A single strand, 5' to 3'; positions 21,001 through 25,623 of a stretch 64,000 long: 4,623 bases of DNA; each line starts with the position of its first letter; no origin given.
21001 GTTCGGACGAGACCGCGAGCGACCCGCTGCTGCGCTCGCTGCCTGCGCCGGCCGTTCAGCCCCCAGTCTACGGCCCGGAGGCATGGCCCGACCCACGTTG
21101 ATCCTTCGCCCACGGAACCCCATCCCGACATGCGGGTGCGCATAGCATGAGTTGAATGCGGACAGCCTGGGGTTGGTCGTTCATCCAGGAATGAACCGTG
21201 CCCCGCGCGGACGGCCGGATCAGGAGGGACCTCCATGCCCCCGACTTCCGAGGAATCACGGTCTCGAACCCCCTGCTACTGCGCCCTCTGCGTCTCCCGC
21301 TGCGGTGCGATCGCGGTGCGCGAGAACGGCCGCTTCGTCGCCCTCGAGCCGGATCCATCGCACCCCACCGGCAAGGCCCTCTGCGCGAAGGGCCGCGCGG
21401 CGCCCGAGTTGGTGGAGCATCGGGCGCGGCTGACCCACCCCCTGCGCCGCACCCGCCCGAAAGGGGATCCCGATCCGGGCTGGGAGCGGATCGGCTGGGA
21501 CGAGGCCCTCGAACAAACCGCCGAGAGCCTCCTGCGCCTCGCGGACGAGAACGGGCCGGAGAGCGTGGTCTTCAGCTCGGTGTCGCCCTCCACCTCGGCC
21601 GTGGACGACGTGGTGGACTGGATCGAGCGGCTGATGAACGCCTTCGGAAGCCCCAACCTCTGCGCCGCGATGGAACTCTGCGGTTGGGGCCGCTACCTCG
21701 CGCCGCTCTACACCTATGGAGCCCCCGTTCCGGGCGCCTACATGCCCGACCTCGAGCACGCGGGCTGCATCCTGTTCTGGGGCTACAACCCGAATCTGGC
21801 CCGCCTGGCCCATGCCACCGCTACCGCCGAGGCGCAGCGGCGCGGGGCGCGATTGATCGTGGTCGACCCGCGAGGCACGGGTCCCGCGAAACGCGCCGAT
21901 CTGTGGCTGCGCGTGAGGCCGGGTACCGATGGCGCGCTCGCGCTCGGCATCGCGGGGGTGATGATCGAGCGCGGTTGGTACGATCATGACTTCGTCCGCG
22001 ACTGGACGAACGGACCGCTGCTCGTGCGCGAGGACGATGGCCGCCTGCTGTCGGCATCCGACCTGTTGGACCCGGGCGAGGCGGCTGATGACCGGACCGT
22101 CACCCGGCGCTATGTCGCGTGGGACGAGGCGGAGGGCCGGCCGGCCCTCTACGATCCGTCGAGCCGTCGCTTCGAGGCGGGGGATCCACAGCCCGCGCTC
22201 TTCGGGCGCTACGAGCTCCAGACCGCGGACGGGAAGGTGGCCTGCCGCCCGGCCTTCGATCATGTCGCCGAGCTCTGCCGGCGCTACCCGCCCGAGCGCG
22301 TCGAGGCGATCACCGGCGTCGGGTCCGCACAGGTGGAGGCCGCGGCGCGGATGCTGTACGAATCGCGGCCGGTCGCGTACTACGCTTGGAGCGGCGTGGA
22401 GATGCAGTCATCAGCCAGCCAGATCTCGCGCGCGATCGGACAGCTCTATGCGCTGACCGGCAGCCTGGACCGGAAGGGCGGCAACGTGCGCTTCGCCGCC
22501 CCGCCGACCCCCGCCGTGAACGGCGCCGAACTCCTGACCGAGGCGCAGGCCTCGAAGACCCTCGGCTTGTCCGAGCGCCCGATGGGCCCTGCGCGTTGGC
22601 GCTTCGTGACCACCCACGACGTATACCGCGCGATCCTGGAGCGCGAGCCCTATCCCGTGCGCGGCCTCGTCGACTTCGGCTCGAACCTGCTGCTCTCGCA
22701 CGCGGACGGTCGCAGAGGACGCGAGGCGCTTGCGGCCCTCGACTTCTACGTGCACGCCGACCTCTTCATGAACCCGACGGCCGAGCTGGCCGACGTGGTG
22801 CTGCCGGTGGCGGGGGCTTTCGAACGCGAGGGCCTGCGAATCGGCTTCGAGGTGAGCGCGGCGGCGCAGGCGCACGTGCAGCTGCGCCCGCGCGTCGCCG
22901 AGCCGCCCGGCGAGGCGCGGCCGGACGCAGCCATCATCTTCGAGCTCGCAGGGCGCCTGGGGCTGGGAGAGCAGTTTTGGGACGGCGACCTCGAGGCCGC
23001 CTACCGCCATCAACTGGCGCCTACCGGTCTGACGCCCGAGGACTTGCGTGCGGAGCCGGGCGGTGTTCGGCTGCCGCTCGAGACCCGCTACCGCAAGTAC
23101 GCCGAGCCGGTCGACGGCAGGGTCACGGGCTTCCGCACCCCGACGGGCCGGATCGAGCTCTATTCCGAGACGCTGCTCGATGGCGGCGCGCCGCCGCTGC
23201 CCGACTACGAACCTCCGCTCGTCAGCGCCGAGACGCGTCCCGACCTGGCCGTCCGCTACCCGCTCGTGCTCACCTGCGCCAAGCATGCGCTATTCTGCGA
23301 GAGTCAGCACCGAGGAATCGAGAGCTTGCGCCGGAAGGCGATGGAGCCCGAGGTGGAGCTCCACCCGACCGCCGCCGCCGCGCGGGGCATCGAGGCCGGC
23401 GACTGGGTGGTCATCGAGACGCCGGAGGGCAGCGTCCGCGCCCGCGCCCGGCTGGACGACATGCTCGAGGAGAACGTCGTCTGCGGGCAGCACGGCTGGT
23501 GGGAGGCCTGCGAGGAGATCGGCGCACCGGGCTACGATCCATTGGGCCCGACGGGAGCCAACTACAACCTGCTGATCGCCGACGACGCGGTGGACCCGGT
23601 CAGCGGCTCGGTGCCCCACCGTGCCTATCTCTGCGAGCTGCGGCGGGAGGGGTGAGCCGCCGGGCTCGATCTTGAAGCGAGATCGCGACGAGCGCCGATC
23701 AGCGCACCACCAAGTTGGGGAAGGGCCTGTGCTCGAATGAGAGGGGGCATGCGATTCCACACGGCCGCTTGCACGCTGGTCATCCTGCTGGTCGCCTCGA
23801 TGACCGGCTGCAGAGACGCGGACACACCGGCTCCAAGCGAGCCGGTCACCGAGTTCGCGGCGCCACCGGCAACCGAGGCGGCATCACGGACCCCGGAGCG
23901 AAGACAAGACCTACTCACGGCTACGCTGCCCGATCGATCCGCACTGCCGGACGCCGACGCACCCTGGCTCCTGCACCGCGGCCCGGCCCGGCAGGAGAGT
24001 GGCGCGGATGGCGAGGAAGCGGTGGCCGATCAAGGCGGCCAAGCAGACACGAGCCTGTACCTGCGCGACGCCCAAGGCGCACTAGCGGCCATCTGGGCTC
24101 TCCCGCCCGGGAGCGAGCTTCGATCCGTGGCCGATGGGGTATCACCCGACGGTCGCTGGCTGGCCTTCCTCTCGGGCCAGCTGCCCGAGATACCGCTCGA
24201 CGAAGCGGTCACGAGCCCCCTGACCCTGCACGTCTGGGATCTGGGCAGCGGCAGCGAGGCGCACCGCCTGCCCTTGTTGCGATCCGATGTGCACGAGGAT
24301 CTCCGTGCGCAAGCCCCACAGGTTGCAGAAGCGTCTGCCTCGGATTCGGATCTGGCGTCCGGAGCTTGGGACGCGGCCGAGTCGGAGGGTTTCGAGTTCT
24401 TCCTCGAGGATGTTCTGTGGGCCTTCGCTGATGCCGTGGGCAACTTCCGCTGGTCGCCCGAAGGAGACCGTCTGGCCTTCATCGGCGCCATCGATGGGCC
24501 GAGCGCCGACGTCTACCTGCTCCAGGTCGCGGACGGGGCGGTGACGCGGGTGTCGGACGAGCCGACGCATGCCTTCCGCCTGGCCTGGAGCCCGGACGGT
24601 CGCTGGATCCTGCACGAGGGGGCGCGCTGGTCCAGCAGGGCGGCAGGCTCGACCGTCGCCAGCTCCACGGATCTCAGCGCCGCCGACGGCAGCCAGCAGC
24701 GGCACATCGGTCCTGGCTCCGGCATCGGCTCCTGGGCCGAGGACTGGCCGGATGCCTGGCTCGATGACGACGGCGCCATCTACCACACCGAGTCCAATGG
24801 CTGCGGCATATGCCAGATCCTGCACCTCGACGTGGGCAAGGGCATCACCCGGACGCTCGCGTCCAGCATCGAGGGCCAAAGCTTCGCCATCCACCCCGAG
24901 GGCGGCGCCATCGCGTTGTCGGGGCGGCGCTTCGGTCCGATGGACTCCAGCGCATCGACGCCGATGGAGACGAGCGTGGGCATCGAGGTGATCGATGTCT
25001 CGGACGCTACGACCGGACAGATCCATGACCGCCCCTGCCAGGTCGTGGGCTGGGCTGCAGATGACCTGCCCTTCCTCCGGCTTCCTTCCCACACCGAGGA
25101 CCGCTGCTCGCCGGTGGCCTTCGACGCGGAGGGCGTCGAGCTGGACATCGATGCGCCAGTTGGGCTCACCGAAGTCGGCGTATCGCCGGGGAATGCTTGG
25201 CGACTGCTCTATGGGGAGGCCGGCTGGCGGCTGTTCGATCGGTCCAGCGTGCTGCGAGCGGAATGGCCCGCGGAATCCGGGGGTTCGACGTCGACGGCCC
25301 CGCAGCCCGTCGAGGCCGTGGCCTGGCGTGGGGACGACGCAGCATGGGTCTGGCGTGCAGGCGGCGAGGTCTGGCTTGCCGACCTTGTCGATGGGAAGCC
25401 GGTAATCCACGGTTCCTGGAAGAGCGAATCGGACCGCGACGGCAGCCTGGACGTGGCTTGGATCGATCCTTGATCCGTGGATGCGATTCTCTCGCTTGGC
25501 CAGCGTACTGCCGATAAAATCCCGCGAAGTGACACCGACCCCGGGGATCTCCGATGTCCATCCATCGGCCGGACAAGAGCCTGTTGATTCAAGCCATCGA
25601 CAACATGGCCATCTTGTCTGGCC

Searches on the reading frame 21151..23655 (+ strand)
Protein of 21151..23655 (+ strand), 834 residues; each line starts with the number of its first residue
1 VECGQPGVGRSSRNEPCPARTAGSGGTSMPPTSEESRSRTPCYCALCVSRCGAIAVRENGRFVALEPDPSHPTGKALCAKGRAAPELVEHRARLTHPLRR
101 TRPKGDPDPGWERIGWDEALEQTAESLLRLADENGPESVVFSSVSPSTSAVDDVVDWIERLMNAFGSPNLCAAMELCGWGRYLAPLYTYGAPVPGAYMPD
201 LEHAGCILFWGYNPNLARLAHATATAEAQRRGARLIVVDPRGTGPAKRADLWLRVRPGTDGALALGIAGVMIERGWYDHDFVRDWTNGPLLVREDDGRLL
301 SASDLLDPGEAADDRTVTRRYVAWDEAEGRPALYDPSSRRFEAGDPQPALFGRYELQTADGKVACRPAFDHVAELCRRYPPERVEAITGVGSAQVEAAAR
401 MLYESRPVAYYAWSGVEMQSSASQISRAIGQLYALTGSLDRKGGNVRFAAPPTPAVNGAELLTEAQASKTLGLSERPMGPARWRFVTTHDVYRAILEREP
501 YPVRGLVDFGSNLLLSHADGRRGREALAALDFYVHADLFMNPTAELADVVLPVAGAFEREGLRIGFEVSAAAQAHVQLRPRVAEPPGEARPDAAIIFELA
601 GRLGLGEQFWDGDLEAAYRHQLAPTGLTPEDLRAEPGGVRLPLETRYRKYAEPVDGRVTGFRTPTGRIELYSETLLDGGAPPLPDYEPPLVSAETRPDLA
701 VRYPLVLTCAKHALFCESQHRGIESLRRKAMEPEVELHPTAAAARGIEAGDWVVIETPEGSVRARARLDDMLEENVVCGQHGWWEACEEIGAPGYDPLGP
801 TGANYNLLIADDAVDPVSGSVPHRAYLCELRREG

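Call 96: search_protein_families(library=pfam, proteins=[window:21151-23655:+], max_evalue=0.00001)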
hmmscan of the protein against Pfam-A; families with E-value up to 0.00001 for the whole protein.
window:21151-23655:+ (834 aa): 3 families
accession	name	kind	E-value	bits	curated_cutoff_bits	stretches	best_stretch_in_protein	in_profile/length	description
PF00384.28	Molybdopterin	-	1.3e-40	139.9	24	1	93-601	1-352/353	Molybdopterin oxidoreductase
PF01568.27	Molydop_binding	-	1.8e-21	76.7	26.8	1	706-822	2-105/110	Molydopterin dinucleotide binding domain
PF04879.21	Molybdop_Fe4S4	-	6.2e-08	32.9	22.7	1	40-89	4-54/55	Molybdopterin oxidoreductase Fe4S4 domain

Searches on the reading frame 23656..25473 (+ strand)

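Call 96: search_protein_families(library=pfam, proteins=[window:23656-25473:+], max_evalue=0.00001)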
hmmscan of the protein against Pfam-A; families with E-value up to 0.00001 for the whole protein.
window:23656-25473:+ (605 aa): 1 family
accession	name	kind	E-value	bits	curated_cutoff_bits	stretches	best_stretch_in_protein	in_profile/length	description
PF07676.18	PD40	-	1.3e-06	28.6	20.9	0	162-174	16-28/38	WD40-like Beta Propeller Repeat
